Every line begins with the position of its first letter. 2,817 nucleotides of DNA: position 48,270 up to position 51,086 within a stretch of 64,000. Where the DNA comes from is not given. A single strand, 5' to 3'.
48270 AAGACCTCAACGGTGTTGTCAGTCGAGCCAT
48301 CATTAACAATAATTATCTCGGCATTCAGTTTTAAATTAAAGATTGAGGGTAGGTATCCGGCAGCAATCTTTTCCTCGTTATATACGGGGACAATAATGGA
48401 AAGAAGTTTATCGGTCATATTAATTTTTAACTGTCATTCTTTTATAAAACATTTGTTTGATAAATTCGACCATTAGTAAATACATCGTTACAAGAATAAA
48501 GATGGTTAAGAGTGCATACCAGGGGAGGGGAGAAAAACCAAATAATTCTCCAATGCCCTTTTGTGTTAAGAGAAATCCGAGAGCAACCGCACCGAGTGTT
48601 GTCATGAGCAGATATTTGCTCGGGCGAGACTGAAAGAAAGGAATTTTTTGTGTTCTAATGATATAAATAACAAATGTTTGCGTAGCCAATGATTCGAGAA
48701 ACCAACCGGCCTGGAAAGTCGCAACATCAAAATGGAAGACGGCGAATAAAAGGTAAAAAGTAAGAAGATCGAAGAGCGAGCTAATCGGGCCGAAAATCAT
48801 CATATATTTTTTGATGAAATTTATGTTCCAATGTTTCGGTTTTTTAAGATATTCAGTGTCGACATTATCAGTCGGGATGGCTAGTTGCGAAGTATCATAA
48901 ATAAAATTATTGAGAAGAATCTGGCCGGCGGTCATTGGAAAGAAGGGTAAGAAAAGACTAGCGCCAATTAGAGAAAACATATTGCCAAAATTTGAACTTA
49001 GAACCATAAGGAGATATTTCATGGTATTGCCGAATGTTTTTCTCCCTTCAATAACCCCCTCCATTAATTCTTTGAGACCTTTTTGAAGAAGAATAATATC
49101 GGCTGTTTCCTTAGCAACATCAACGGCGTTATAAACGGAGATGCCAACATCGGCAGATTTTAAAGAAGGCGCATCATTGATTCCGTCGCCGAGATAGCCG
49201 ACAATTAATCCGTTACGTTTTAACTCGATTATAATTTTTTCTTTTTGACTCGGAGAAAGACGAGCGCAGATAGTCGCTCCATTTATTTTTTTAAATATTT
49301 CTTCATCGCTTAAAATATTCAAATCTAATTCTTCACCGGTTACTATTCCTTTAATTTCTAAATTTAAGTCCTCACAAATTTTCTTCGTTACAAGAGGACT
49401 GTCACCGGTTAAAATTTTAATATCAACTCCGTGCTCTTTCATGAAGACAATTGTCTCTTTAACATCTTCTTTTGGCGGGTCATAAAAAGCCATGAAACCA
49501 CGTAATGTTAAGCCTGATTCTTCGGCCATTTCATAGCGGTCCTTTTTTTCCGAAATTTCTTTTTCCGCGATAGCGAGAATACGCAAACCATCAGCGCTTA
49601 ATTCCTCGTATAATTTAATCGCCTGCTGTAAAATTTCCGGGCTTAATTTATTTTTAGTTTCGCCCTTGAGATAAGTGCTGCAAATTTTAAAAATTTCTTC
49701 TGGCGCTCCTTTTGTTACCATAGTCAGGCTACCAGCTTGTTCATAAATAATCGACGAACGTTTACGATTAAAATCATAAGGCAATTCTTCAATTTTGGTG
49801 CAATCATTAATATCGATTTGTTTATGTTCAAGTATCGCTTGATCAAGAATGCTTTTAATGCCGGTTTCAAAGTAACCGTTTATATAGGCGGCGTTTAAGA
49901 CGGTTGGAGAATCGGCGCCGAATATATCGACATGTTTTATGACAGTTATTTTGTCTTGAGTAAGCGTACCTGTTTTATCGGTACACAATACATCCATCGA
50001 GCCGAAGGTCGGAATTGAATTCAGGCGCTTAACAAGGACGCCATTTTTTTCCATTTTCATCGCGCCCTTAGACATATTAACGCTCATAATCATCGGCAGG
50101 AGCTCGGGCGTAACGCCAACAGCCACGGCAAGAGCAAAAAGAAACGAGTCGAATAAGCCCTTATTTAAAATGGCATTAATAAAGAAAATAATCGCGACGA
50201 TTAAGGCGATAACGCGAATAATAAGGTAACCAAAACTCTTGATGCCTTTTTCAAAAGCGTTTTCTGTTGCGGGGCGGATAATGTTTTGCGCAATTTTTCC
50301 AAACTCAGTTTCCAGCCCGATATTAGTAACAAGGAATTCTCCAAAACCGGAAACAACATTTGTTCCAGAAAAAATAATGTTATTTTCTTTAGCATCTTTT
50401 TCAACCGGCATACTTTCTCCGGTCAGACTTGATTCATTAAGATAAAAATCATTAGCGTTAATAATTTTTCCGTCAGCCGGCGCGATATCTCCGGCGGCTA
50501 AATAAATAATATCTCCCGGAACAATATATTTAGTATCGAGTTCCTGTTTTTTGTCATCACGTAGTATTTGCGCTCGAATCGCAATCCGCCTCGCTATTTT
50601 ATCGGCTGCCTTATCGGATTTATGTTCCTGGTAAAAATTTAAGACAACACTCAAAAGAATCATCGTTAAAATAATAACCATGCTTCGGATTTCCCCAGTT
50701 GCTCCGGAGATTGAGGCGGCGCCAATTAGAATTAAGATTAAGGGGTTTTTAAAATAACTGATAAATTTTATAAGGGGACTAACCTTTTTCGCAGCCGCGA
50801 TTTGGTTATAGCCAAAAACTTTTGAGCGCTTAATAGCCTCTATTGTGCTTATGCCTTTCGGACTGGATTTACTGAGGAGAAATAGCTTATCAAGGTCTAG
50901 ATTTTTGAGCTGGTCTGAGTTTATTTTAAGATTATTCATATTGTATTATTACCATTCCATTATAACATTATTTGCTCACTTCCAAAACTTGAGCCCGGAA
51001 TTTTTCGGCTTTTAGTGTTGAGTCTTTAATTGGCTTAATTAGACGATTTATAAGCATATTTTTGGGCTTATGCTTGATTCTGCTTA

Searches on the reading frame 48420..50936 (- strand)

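Call 75: search_protein_families(library=pfam, proteins=[window:48420-50936:-], max_evalue=0.00001)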
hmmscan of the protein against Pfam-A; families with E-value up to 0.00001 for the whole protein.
window:48420-50936:- (838 aa): 5 families
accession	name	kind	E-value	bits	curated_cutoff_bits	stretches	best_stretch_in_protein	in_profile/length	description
PF00122.25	E1-E2_ATPase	-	4.1e-46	157.2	28.1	1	119-298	4-181/181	E1-E2 ATPase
PF00689.26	Cation_ATPase_C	-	3.3e-21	76.3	27.3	1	666-828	2-174/175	Cation transporting ATPase, C-terminus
PF00702.32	Hydrolase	-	1.1e-13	52.4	26.4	1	314-596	1-191/191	haloacid dehalogenase-like hydrolase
PF00690.31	Cation_ATPase_N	-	1.1e-12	47.9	20.4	1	21-77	12-69/69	Cation transporter/ATPase, N-terminus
PF13246.12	Cation_ATPase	-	3.6e-08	33.7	21.7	1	377-422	44-91/91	Cation transport ATPase (P-type)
